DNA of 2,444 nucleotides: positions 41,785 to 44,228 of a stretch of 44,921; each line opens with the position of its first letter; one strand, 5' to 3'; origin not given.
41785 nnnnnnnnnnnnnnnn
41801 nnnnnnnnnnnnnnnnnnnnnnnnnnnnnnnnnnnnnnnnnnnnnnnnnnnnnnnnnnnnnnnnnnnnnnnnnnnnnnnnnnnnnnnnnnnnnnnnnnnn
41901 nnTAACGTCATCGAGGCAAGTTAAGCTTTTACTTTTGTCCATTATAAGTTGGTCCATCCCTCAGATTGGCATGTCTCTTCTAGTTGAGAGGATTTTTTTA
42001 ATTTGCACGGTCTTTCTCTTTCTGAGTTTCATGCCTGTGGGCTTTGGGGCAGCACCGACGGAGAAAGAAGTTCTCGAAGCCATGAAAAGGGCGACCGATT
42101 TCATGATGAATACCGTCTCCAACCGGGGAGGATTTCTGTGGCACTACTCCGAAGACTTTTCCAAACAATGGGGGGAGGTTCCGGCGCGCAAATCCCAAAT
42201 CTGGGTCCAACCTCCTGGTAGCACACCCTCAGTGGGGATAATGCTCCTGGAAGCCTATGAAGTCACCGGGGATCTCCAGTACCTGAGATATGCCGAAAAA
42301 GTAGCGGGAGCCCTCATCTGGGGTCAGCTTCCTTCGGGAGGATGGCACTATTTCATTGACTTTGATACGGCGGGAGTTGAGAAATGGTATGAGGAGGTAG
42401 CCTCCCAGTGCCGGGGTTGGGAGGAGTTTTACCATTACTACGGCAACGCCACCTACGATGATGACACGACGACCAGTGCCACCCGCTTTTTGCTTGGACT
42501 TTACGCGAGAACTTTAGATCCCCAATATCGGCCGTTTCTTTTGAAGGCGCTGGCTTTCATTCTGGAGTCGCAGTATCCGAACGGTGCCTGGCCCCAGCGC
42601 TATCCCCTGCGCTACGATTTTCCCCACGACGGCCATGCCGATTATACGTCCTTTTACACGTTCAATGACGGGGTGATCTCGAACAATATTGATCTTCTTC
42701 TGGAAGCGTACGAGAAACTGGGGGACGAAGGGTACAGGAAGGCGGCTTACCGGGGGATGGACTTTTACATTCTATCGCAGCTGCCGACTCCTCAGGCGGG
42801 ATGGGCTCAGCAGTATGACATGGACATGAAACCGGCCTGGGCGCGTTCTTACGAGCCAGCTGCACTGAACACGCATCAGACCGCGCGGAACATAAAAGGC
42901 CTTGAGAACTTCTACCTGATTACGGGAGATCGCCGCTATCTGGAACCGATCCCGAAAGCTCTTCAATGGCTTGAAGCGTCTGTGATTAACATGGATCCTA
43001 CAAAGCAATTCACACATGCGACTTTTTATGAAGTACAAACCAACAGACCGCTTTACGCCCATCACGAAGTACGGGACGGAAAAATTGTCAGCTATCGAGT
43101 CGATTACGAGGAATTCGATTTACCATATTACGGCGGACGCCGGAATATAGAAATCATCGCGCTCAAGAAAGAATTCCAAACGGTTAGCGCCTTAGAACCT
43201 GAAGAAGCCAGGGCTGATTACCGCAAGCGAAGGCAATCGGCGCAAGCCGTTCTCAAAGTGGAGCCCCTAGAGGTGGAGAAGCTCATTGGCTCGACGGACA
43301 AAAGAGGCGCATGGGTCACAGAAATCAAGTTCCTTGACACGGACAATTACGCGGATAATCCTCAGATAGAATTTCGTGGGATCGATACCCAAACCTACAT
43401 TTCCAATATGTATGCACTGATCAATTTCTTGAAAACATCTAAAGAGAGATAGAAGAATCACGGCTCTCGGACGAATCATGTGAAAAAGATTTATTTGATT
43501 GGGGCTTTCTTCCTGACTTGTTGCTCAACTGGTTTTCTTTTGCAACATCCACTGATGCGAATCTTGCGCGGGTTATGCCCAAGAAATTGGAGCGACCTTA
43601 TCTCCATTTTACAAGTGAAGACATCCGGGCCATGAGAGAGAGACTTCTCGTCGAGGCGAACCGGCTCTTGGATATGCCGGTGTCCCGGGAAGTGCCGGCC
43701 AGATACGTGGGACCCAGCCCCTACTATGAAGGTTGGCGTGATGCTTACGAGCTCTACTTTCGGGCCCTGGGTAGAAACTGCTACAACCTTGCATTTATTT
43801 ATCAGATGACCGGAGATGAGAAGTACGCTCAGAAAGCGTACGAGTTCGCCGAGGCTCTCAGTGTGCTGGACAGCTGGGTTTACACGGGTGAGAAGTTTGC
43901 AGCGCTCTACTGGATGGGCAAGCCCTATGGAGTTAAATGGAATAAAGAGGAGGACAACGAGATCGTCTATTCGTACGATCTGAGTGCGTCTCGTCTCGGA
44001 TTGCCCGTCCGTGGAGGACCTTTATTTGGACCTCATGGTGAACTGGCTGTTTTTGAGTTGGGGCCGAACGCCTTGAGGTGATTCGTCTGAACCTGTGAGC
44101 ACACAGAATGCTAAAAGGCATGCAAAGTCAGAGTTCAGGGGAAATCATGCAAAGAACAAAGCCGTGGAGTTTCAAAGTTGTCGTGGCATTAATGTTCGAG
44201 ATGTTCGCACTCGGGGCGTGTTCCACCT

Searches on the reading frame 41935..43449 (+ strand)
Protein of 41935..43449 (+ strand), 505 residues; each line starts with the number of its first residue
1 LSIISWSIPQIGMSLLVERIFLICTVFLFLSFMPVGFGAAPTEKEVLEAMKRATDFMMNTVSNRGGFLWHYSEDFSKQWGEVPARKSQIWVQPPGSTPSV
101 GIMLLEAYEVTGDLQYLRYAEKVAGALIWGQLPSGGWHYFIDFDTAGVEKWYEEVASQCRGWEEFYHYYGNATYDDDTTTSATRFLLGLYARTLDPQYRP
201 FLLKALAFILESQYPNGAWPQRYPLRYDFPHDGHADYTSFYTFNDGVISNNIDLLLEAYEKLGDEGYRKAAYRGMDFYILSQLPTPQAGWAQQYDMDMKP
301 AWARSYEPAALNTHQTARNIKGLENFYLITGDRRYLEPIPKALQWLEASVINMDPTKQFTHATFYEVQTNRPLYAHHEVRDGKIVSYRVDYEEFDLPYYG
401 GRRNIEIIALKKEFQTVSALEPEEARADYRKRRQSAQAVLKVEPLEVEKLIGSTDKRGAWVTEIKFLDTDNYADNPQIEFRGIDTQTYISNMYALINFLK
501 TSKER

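Call 3: search_protein_families(library=pfam, proteins=[window:41935-43449:+], max_evalue=0.01)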
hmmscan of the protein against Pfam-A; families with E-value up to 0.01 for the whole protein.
window:41935-43449:+ (505 aa): 5 families
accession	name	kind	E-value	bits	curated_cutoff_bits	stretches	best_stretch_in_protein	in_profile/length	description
PF09492.16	Pec_lyase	-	4.6e-24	85.6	22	1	171-349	33-215/292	Pectic acid lyase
PF06662.19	C5-epim_C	-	4.8e-07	29.9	23.3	0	103-157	37-86/188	D-glucuronyl C5-epimerase C-terminus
PF07944.18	Beta-AFase-like_GH127_cat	-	0.00093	18.7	24.9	0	98-174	178-247/376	Beta-L-arabinofuranosidase, GH127 catalytic domain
PF13243.12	SQHop_cyclase_C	-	0.0011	18.5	26.1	0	150-239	214-304/319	Squalene-hopene cyclase C-terminal domain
PF07470.19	Glyco_hydro_88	-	0.0032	16.9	26.6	0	104-142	38-69/352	Glycosyl Hydrolase Family 88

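Call 4: search_protein_families(library=ncbifam, proteins=[window:41935-43449:+], max_evalue=0.01)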
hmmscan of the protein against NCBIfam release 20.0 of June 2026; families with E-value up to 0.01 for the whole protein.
window:41935-43449:+ (505 aa): 3 families
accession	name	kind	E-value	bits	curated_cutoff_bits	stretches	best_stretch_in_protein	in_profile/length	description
TIGR02474.1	pec_lyase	equivalog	7.5e-25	88.1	189.8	1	131-363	1-232/295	pectate lyase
TIGR01787.1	squalene_cyclas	subfamily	0.0068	15.1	322.7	0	151-240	516-608/622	squalene/oxidosqualene cyclases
TIGR01577.1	oligosac_amyl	hypoth_equivalog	0.0095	14.6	820.7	0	265-343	310-382/616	oligosaccharide amylase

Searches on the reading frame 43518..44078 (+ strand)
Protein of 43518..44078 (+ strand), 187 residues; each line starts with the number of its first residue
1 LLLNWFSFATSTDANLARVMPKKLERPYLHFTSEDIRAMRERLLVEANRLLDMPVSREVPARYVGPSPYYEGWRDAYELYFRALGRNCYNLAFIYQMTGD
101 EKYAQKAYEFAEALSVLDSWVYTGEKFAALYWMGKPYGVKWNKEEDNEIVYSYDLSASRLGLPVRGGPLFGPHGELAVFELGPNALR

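Call 30: search_protein_families(library=pfam, proteins=[window:43518-44078:+], max_evalue=0.00001)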
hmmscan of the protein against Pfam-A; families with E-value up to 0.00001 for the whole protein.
window:43518-44078:+ (187 aa): 0 families

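Call 76: search_protein_families(library=pfam, proteins=[window:43518-44078:+], max_evalue=0.01)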
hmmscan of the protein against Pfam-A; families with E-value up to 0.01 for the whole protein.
window:43518-44078:+ (187 aa): 0 families
